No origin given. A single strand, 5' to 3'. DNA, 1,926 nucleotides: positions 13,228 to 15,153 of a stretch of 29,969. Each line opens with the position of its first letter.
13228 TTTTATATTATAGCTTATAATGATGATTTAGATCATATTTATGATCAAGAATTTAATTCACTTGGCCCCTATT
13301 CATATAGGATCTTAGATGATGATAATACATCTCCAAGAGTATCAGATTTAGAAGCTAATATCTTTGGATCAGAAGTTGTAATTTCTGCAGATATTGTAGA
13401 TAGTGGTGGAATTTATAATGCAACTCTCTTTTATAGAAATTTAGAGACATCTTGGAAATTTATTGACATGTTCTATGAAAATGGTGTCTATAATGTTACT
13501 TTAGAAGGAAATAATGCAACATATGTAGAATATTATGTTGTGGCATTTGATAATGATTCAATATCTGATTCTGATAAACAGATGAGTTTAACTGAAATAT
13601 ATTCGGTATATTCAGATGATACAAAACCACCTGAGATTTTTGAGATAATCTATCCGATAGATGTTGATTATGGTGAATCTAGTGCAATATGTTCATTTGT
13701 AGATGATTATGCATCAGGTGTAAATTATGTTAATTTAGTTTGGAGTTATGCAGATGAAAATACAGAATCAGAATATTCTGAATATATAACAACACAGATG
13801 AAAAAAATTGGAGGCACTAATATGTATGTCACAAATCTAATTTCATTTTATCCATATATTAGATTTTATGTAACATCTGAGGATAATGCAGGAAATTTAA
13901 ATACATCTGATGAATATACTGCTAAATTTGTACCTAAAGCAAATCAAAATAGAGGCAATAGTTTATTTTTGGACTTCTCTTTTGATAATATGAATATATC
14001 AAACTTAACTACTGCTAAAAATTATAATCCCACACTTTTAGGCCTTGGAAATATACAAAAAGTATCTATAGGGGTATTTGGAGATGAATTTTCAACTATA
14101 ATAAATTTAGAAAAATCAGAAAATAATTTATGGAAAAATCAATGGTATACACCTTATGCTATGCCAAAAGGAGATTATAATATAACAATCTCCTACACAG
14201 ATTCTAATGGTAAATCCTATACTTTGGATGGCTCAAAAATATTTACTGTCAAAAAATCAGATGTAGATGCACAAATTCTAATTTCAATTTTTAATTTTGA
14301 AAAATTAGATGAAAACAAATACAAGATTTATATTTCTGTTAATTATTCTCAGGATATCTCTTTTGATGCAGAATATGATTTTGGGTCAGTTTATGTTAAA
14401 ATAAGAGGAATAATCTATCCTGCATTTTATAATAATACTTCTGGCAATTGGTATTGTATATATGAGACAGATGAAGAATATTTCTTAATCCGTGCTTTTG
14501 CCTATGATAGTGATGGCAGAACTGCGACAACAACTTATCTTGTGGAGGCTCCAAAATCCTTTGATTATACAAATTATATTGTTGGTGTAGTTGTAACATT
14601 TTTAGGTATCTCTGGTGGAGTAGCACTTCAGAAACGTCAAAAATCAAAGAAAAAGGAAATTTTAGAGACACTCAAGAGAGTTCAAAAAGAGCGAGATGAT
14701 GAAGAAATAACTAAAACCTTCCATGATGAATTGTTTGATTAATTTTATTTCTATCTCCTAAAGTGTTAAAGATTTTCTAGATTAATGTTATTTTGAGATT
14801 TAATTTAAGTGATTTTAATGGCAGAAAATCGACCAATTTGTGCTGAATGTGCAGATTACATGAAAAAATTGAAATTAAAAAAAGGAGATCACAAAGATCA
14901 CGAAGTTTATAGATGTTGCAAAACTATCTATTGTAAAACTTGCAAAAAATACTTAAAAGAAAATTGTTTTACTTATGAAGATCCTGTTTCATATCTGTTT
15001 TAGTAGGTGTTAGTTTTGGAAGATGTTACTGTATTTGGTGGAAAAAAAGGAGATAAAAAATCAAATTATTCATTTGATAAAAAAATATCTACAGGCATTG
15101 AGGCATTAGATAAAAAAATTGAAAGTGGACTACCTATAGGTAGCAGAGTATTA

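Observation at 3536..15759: Two tandem giant paralogous surface proteins followed by a Zn-ribbon / degenerate KaiC-like pair: candidate surface-to-cytoplasm module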

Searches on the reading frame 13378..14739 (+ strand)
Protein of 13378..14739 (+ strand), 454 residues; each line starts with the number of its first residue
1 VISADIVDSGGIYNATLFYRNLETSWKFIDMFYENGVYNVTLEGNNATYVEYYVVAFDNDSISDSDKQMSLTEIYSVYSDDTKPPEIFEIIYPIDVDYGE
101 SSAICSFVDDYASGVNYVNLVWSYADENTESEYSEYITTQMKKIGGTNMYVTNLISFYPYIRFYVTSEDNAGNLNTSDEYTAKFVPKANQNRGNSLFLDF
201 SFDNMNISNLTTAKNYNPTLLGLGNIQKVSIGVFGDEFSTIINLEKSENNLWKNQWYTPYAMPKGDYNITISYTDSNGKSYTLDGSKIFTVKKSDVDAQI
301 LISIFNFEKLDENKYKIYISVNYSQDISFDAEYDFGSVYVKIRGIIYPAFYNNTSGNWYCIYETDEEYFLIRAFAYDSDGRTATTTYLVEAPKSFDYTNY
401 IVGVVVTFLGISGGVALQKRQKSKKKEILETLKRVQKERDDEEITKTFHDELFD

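Call 84: find_related_loci(query=A7, collection=viral_contigs, flank=10000)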
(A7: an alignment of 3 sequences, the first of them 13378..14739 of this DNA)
Query A7 (454 aa) in viral_contigs; peptide patterns used: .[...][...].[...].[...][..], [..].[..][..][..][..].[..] (x = any residue, [..] = any of these).
79 stretches matched a pattern, but none encodes a relative of the query by tblastn (E <= 1e-3).

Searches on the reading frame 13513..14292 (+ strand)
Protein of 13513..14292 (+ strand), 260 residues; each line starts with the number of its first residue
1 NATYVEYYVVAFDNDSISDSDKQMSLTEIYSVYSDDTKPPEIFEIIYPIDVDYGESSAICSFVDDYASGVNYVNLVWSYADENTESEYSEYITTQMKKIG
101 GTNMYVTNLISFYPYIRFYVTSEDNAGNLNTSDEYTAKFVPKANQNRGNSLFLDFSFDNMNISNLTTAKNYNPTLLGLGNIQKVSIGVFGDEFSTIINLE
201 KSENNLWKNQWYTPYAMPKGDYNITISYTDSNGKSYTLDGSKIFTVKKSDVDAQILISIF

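Call 20: search_protein_families(library=pfam, proteins=[window:13513-14292:+], max_evalue=1)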
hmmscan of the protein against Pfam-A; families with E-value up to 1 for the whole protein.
window:13513-14292:+ (260 aa): 3 families
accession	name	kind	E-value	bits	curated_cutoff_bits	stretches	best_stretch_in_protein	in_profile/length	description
PF19077.6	Big_13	-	0.00078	20.3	27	1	173-237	29-92/102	Bacterial Ig-like domain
PF16258.11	DUF4912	-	0.0013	19.4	29.4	1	203-252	64-113/118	Domain of unknown function (DUF4912)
PF15418.12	DUF4625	-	0.079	13.7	27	1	202-236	88-122/131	Domain of unknown function (DUF4625)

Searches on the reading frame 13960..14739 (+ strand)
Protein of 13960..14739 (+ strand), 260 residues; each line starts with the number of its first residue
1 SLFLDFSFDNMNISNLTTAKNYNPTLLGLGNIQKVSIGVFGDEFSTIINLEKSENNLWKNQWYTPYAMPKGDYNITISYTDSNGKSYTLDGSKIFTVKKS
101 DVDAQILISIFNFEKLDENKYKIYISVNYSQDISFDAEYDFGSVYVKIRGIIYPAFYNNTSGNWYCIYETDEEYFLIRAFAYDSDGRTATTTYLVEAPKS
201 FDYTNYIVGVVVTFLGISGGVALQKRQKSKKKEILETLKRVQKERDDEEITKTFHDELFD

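Call 20: search_protein_families(library=pfam, proteins=[window:13960-14739:+], max_evalue=1)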
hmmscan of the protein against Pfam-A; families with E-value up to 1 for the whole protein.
window:13960-14739:+ (260 aa): 3 families
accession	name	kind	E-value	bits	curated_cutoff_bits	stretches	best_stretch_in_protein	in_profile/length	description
PF16258.11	DUF4912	-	0.0011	19.7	29.4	1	54-103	64-113/118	Domain of unknown function (DUF4912)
PF19077.6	Big_13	-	0.0083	17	27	1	24-89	29-93/102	Bacterial Ig-like domain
PF15418.12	DUF4625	-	0.058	14.1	27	1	53-87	88-122/131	Domain of unknown function (DUF4625)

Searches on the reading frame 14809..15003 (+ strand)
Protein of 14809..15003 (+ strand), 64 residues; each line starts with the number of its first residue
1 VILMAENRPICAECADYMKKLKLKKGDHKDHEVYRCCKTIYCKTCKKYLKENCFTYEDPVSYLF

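Call 5: search_protein_families(library=pfam, proteins=[window:14809-15003:+], max_evalue=0.01)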
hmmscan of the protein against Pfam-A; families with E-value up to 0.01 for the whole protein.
window:14809-15003:+ (64 aa): 0 families

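Call 48: search_protein_families(library=ncbifam, proteins=[P0001, P0003], max_evalue=0.01)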
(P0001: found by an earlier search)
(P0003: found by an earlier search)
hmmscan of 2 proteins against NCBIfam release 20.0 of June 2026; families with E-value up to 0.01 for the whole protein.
P0001 (250 aa): 14 families
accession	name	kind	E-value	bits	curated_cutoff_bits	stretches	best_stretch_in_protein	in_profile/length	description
NF006799.0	PRK09302.1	equivalog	3.2e-24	85.4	408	1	25-244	11-238/515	circadian clock protein KaiC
TIGR03881.1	KaiC_arch_4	hypoth_equivalog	2.2e-16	60.3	247.8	1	26-241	2-224/231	KaiC domain-containing protein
NF052589.1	ArlH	equivalog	6.1e-16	58.8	215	1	31-229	6-206/229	archaellum protein ArlH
TIGR03880.1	KaiC_arch_3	hypoth_equivalog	8.2e-16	58.2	249.45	1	30-185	1-151/224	KaiC domain-containing protein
TIGR02655.1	circ_KaiC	equivalog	2.8e-14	52.6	546.25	1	25-242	1-226/484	circadian clock protein KaiC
NF004723.0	PRK06067.1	subfamily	4.2e-14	52.7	194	1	25-225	14-214/243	flagellar accessory protein FlaH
TIGR03877.1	thermo_KaiC_1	hypoth_equivalog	2.9e-08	33.5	307.25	1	25-99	2-76/238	KaiC domain-containing protein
NF006320.0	PRK08533.1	equivalog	6.2e-07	29.3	215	1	31-204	10-179/230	flagellar accessory protein FlaH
NF045863.1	glide_MMOB1660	exception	2.7e-06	26.6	600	1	23-95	119-189/515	MMOB1660 family gliding motility ATPase complex subunit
TIGR03878.1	thermo_KaiC_2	hypoth_equivalog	2.8e-05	23.5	232.2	1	36-174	27-162/259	KaiC domain-containing protein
NF045936.2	MSC_0619_alpha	exception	4.5e-05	22.3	520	1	21-84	119-180/505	MSC_0619 family F1-like ATPase alpha subunit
NF005523.0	PRK07165.1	equivalog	6.3e-05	21.8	414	1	21-85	123-185/509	ATP F0F1 synthase subunit alpha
TIGR00416.1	sms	equivalog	0.00016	20.5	403.05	1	25-110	74-157/454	DNA repair protein RadA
NF006861.0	PRK09361.1-1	equivalog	0.0047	16.5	278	1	24-81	2-59/235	DNA repair and recombination protein RadB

P0003 (61 aa): 0 families

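Call 76: search_protein_families(library=padloc, proteins=[P0001, P0003], max_evalue=0.01)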
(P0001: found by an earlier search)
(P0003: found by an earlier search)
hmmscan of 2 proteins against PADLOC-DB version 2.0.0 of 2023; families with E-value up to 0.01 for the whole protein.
P0001 (250 aa): 0 families

P0003 (61 aa): 0 families

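Call 77: search_protein_families(library=phrogs, proteins=[P0001, P0003], max_evalue=0.01)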
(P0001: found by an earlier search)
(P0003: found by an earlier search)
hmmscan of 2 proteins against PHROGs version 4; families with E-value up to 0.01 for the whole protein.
P0001 (250 aa): 6 families
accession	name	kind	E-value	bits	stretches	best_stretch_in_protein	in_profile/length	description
phrog_239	-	DNA, RNA and nucleotide metabolism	9.4e-11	42.4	1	26-174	338-500/801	DNA primase/helicase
phrog_19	-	DNA, RNA and nucleotide metabolism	1.4e-06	28.5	1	22-150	330-466/621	DnaB-like replicative helicase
phrog_243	-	DNA, RNA and nucleotide metabolism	0.00069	19.6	1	31-176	22-176/273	DnaB-like replicative helicase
phrog_8337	-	DNA, RNA and nucleotide metabolism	0.0013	19.2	1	17-82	40-105/273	DNA repair protein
phrog_3123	-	unknown function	0.0033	17.1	1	100-178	425-495/583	-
phrog_97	-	other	0.0045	17.2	1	5-77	25-105/506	UvsX-like recombinase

P0003 (61 aa): 0 families
